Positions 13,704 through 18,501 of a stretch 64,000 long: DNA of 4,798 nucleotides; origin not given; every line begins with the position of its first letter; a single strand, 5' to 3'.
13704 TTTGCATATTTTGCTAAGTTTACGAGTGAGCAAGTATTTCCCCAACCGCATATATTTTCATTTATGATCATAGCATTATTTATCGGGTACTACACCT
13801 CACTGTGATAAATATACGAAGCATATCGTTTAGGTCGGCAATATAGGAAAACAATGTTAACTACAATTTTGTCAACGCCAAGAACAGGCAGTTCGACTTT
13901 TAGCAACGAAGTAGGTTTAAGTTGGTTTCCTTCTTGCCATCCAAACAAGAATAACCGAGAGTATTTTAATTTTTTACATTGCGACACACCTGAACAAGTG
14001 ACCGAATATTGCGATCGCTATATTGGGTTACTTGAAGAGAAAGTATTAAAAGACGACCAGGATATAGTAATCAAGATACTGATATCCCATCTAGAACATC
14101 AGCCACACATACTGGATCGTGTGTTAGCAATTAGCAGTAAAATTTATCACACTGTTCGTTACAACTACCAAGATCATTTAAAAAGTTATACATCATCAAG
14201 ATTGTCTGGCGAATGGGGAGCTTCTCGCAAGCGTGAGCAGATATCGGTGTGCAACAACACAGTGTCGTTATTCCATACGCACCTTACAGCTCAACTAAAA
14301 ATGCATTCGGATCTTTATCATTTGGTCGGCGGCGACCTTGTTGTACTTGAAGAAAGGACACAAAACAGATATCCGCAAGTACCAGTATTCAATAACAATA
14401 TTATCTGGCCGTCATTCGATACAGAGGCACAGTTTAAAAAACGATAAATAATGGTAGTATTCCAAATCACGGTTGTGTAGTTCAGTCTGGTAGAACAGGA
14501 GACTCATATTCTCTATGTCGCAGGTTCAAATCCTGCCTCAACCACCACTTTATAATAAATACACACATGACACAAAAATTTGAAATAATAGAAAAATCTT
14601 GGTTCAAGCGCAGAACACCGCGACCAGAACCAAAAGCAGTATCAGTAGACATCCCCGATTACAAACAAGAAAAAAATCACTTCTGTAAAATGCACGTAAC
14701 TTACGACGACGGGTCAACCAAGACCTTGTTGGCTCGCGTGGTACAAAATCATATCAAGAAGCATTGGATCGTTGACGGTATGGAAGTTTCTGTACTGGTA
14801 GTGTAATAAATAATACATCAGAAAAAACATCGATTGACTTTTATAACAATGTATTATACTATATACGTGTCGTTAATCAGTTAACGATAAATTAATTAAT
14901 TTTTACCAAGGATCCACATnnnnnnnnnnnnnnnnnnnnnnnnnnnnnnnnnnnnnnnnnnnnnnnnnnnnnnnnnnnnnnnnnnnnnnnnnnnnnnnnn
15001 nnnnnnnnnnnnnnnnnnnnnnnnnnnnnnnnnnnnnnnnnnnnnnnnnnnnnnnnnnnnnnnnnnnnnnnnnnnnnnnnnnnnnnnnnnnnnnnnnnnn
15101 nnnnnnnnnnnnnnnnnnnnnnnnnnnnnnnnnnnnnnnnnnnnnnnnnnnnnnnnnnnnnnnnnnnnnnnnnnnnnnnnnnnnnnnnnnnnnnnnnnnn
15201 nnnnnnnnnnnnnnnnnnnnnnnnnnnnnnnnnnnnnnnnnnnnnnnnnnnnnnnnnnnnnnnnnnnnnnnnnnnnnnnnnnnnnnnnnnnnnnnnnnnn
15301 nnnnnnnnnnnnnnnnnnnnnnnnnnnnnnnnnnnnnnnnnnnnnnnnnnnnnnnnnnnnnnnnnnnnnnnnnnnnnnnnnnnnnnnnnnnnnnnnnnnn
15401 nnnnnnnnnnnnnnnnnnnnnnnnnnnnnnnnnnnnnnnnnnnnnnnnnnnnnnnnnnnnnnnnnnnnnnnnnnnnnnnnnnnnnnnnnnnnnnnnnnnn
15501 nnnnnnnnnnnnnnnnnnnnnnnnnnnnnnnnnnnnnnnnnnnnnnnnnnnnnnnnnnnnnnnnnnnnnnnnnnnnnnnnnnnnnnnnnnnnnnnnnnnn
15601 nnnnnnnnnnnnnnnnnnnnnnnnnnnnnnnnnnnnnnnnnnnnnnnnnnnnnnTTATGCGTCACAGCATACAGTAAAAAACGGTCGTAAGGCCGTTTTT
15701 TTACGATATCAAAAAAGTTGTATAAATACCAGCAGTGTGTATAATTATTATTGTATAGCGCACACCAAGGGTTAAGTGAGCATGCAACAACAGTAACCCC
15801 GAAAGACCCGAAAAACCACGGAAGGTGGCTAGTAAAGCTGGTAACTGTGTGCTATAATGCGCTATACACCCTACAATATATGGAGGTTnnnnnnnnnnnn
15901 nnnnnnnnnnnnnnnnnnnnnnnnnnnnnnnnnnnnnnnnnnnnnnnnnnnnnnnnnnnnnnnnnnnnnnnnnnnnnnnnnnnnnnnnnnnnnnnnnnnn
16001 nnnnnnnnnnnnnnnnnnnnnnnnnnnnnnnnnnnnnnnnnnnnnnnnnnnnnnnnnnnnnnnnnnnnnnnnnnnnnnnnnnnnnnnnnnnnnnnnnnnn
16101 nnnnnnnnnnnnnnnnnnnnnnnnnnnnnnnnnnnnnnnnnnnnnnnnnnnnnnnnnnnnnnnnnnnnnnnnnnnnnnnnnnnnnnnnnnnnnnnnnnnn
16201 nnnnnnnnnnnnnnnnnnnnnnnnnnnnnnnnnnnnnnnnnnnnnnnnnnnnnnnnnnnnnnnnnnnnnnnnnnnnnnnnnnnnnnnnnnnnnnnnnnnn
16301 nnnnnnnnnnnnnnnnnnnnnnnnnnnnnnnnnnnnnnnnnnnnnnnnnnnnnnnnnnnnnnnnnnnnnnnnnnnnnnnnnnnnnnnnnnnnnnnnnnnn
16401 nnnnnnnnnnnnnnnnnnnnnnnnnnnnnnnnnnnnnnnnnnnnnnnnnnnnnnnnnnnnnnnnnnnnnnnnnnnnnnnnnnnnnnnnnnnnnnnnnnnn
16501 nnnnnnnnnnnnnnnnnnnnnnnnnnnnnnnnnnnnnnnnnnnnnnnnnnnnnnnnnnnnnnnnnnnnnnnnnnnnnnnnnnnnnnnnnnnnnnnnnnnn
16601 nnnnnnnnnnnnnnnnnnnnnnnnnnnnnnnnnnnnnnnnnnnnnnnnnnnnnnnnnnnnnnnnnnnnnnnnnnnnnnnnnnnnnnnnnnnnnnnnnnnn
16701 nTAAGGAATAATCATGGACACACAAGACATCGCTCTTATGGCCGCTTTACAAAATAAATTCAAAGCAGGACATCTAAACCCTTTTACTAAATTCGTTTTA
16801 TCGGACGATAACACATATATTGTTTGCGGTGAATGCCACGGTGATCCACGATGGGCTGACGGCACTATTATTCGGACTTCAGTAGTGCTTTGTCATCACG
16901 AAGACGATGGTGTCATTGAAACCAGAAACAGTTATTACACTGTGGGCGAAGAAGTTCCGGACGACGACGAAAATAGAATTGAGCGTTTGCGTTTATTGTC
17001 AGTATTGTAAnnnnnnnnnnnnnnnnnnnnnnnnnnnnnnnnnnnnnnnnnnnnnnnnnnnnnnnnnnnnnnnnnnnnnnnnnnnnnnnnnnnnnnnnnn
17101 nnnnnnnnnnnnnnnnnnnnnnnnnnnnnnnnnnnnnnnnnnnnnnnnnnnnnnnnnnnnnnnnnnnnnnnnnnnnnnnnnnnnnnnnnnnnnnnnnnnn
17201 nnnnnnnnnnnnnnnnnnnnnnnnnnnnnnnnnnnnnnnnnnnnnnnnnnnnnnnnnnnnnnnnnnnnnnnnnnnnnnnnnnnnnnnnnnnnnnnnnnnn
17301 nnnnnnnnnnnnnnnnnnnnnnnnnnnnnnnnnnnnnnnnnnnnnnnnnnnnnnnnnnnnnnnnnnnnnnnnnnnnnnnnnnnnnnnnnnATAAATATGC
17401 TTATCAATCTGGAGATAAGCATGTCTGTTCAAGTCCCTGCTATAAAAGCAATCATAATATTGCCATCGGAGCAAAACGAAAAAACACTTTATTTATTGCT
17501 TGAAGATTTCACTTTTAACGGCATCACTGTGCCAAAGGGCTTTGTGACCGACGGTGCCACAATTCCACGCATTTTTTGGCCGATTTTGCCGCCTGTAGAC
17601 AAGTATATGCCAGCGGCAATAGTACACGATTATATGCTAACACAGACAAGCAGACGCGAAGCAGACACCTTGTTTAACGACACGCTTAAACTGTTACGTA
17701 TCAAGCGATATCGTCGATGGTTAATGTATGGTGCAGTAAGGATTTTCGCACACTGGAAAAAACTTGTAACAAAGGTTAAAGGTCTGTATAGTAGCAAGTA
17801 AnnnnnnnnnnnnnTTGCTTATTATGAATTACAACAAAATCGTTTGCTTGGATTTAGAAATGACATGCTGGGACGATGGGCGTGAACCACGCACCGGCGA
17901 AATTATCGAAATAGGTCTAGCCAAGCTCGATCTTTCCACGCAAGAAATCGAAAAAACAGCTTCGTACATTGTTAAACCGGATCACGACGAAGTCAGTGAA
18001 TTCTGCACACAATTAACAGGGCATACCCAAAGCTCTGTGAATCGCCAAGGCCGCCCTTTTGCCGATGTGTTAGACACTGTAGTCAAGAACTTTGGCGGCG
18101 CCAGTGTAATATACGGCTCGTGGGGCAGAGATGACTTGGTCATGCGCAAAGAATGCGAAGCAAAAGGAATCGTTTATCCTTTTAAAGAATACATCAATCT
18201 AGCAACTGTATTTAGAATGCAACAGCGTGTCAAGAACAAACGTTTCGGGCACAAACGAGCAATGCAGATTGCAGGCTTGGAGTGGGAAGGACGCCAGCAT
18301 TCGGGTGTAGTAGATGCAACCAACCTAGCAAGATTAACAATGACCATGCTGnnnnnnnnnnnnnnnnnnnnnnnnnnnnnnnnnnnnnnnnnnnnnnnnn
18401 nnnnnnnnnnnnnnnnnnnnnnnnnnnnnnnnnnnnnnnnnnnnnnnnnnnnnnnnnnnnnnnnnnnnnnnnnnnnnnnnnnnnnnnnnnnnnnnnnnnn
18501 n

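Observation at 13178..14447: Divergent pair: TylF-type O-methyltransferase (minus strand) and sulfotransferase-like gene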

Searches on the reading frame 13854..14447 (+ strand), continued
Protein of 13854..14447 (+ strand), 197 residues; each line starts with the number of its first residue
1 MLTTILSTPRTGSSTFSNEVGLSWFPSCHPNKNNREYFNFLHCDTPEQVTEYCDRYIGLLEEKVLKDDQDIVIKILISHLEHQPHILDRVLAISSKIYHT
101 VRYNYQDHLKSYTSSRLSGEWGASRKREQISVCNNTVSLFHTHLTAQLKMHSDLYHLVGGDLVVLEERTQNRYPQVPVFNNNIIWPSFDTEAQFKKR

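Call 48: find_encoding_contigs(protein=P0031, flank=8000, max_places=3)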
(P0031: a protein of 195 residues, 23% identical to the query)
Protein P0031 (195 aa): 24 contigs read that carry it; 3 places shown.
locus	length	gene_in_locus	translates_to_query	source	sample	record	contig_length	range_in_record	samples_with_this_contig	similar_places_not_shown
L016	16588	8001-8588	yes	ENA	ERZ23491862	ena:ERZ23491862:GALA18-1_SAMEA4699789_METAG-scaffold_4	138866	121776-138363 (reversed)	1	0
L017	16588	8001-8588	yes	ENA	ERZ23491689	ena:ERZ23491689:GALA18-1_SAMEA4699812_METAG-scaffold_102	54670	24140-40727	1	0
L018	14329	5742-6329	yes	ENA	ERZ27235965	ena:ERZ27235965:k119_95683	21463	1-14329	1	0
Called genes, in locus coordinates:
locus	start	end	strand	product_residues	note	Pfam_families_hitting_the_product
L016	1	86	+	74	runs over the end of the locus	-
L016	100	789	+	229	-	PF01227:GTP_cyclohydroI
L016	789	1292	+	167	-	-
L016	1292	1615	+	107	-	PF03819:MazG (weak)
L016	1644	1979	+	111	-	PF11750:DUF3307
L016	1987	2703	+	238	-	PF00970:FAD_binding_6 (weak), PF08030:NAD_binding_6 (faint), PF00175:NAD_binding_1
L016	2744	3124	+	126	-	-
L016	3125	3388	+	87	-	-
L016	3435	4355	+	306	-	-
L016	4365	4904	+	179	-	-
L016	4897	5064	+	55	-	-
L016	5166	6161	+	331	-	PF02739:5_3_exonuc_N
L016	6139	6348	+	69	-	-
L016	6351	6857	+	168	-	-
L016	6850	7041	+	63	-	-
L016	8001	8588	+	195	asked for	-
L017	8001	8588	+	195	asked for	-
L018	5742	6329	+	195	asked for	-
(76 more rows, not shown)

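Call 51: search_protein_families(library=pfam, proteins=[L004:125-805:+, L004:1456-2328:+, L003:966-1361:-], max_evalue=0.01)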
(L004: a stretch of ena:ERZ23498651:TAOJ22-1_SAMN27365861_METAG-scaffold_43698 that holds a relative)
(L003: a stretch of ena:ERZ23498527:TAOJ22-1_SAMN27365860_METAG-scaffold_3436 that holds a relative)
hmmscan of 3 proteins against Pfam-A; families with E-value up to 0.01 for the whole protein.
L004:125-805:+ (226 aa): 2 families
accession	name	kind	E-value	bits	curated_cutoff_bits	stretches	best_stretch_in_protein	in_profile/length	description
PF01844.29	HNH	-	0.0019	18.8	21.4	1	23-45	14-36/47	HNH endonuclease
PF00397.32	WW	-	0.0079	16.6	26.9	0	108-123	11-26/31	WW domain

L004:1456-2328:+ (290 aa): 2 families
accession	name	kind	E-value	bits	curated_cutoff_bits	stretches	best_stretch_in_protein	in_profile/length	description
PF07589.16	PEP-CTERM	-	9.5e-06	25.9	20.7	1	264-286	2-23/24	PEP-CTERM motif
PF18205.6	VPDSG-CTERM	-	0.0038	17.5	25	1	269-287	8-26/26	VPDSG-CTERM motif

L003:966-1361:- (131 aa): 0 families

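Call 55: search_protein_families(library=pfam, proteins=[P0022, P0024, P0025, P0031, P0028, P0029, P0030, P0021, P0018, P0020], max_evalue=1)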
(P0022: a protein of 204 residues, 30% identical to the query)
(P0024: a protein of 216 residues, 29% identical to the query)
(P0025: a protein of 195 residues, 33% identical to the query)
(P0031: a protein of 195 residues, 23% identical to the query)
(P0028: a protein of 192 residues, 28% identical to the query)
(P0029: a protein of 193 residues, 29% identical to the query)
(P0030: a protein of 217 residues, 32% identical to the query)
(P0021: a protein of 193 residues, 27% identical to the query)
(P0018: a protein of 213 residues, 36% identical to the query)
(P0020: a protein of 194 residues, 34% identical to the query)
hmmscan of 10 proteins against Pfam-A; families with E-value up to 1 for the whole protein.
P0022 (204 aa): 1 family
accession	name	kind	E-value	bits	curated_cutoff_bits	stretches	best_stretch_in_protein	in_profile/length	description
PF09037.16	Sulphotransf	-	0.0031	17.5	22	1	68-140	93-164/244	Stf0 sulphotransferase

P0024 (216 aa): 0 families

P0025 (195 aa): 1 family
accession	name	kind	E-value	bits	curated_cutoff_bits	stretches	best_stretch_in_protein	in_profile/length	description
PF09037.16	Sulphotransf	-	0.025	14.5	22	1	55-116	93-151/244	Stf0 sulphotransferase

P0031 (195 aa): 1 family
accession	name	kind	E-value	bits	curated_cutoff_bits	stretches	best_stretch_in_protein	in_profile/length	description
PF20633.2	CoV_NSP13_stalk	-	0.092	13.6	27.7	0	43-66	9-32/48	Coronavirus Nonstructural protein 13, stalk domain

P0028 (192 aa): 0 families

P0029 (193 aa): 1 family
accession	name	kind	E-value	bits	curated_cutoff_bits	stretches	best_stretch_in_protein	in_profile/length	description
PF09037.16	Sulphotransf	-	0.52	10.2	22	0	4-23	3-22/244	Stf0 sulphotransferase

P0030 (217 aa): 2 families
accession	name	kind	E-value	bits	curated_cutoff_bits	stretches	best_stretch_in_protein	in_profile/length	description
PF13469.12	Sulfotransfer_3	-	0.034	14.8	27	1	5-73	4-89/216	Sulfotransferase family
PF10038.14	DUF2274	-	0.038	14.8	23.8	1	59-115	13-68/69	Protein of unknown function (DUF2274)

P0021 (193 aa): 0 families

P0018 (213 aa): 4 families
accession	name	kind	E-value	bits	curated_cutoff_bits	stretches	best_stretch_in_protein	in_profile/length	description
PF17514.7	DUF5442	-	0.015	15.9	27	1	101-160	44-103/107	Family of unknown function (DUF5442)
PF04803.17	Cor1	-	0.11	13.2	32.1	0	45-70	86-111/132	Cor1/Xlr/Xmr conserved region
PF13469.12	Sulfotransfer_3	-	0.14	12.8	27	1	3-107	2-96/216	Sulfotransferase family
PF13093.11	FTA4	-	0.16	12.2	24.8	1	99-152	41-98/199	Kinetochore complex Fta4 of Sim4 subunit, or CENP-50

P0020 (194 aa): 1 family
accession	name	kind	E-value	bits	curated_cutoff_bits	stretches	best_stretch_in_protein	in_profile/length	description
PF04735.17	Baculo_helicase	-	0.0028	15.7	25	1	36-117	826-912/1307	Baculovirus DNA helicase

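Call 63: fold_search(model_id=the predicted structure, library=pdb)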
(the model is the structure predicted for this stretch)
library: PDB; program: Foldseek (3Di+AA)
matches with E <= 10: 572; with E <= 0.001: 0
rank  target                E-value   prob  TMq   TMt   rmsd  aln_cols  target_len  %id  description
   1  4gox                  2.9e-03  0.99  0.45  0.34   7.9       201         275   17  Sulfotransferase Domain from the Synechococcus PCC 7002 Olefin Synthase (released 2012-10-17)
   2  3ap3_A                1.4e-02  0.90  0.40  0.30   9.1       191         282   12  Crystal structure of human tyrosylprotein sulfotransferase-2 complexed with PAP (released 2011-10-26)
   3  3ap3_B                2.1e-02  0.66  0.33  0.25   9.4       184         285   15  Crystal structure of human tyrosylprotein sulfotransferase-2 complexed with PAP (released 2011-10-26)
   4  9wwe                  2.3e-02  0.63  0.33  0.24   9.6       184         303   15  Crystal structure of human tyrosylprotein sulfotransferase 2 (TPST2) in cation-bound state (released 2025-12-31)
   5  4gp6_B                2.6e-02  0.90  0.43  0.49   7.9       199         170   12  Polynucleotide kinase (released 2012-11-14)
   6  3nwj_A                3.5e-02  0.80  0.41  0.41   7.9       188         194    8  Crystal structure of shikimate kinase from Arabidopsis thaliana (AtSK2) (released 2011-06-29)
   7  3ap3_D                4.0e-02  0.84  0.43  0.31   8.6       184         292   12  Crystal structure of human tyrosylprotein sulfotransferase-2 complexed with PAP (released 2011-10-26)
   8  5wrj_C                4.3e-02  0.92  0.47  0.35   9.3       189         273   13  Crystal structure of human tyrosylprotein sulfotransferase-1 complexed with PAP and gastrin peptide (released 2017-09-06)
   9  3ap3_C                4.6e-02  0.84  0.43  0.32   8.6       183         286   11  Crystal structure of human tyrosylprotein sulfotransferase-2 complexed with PAP (released 2011-10-26)
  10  2iys                  4.9e-02  0.95  0.50  0.55   5.5       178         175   13  Shikimate kinase from Mycobacterium tuberculosis in complex with shikimate, open LID (conf. A) (released 2006-10-11)
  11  4jt2_B                5.2e-02  0.77  0.42  0.47   8.3       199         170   12  Structure of Clostridium thermocellum polynucleotide kinase bound to CTP (released 2013-08-28)
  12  3q8x_B                5.2e-02  0.51  0.32  0.26   8.5       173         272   14  Structure of a toxin-antitoxin system bound to its substrate (released 2011-03-09)
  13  3ap1_A                6.2e-02  0.47  0.33  0.24  10.2       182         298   14  Crystal structure of human tyrosylprotein sulfotransferase-2 complexed with PAP and C4 peptide (released 2011-10-26)
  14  4pzl_B                6.2e-02  0.44  0.38  0.34  13.8       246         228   10  The crystal structure of adenylate kinase from Francisella tularensis subsp. tularensis SCHU S4 (released 2014-04-16)
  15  3trf_B                6.6e-02  0.85  0.45  0.51   5.9       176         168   10  Structure of a shikimate kinase (aroK) from Coxiella burnetii (released 2011-09-21)
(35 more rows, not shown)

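Call 101: find_encoding_contigs(protein=P0025, flank=8000, max_places=2)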
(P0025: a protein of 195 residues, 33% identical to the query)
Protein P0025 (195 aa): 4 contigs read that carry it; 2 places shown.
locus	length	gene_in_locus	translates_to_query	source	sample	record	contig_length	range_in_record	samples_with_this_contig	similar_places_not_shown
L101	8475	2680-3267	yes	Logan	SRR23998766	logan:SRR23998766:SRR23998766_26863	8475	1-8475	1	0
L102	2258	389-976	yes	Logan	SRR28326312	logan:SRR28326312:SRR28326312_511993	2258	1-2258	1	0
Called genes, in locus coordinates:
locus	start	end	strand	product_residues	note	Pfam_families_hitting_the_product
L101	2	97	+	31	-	?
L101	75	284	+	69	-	-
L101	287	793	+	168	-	-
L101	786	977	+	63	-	-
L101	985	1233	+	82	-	-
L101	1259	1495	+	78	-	PF00462:Glutaredoxin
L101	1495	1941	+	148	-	PF00034:Cytochrom_C (weak)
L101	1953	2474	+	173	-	-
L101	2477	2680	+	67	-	-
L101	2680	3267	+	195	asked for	-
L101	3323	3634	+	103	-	-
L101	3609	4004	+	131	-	-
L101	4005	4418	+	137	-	PF07977:FabA, PF22817:ApeP-like, PF22818:ApeI-like, PF03061:4HBT (weak)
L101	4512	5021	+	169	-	-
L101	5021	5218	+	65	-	-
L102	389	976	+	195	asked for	-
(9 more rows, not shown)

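Call 102: find_encoding_contigs(protein=P0028, flank=7000, max_places=2)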
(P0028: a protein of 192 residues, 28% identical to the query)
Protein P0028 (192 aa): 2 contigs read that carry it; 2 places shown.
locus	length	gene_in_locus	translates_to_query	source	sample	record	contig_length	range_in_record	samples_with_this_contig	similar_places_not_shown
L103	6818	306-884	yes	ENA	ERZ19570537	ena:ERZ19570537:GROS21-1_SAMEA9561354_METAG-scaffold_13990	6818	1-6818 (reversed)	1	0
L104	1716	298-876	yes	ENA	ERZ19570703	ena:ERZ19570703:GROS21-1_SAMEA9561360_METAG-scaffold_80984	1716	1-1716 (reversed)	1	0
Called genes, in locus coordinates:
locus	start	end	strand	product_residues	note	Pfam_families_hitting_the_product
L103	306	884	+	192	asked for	-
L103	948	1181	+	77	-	PF19883:DUF6356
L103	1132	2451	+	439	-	PF00501:AMP-binding (weak)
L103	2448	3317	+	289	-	-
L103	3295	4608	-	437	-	-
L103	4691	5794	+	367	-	-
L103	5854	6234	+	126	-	-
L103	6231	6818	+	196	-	?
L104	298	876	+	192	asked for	-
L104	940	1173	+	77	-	PF19883:DUF6356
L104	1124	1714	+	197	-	?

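Call 113: find_related_loci(query=P0031, collection=viral_contigs, flank=3000)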
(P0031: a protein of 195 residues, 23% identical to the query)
Query P0031 (195 aa) in viral_contigs; peptide patterns used: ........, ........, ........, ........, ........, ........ (x = any residue, [..] = any of these).
2 stretches matched a pattern, but none encodes a relative of the query by tblastn (E <= 1e-3).

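Call 114: find_related_loci(query=P0021, collection=viral_contigs, flank=3000)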
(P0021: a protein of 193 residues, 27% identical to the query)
Query P0021 (193 aa) in viral_contigs; peptide patterns used: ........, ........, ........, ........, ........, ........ (x = any residue, [..] = any of these).
6 stretches matched a pattern, but none encodes a relative of the query by tblastn (E <= 1e-3).

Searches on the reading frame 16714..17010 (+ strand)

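Call 30: search_protein_families(library=pfam, proteins=[window:16714-17010:+], max_evalue=0.01)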
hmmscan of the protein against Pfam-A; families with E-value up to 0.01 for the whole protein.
window:16714-17010:+ (98 aa): 0 families

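Call 99: search_protein_families(library=phrogs, proteins=[window:16714-17007:+], max_evalue=0.001)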
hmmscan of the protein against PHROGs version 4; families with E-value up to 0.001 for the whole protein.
window:16714-17007:+ (98 aa): 2 families
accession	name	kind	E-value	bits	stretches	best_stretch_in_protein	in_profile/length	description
phrog_8840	-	unknown function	8.1e-07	29.7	1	30-80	71-125/151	-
phrog_33444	-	unknown function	2.8e-05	25.2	1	30-78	40-87/92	-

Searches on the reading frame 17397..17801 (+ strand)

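Call 30: search_protein_families(library=pfam, proteins=[window:17397-17801:+], max_evalue=0.01)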
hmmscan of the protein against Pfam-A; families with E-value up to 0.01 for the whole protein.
window:17397-17801:+ (134 aa): 1 family
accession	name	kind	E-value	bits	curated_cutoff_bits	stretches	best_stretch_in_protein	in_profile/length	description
PF07087.16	DUF1353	-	3.7e-24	84.6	22.5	1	41-114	15-91/91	Protein of unknown function (DUF1353)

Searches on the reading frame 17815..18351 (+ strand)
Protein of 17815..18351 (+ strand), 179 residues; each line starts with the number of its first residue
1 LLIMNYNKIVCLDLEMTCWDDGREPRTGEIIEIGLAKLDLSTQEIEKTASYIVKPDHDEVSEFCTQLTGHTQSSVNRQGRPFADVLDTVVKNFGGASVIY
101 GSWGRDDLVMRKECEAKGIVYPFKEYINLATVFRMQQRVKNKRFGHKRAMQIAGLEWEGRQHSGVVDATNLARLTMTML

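Call 79: search_protein_families(library=pfam, proteins=[window:17815-18351:+], max_evalue=0.001)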
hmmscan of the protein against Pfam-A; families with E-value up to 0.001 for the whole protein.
window:17815-18351:+ (179 aa): 1 family
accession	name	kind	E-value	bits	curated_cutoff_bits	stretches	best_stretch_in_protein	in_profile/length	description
PF00929.31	RNase_T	-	1.3e-12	49.1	24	1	10-174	1-163/164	Exonuclease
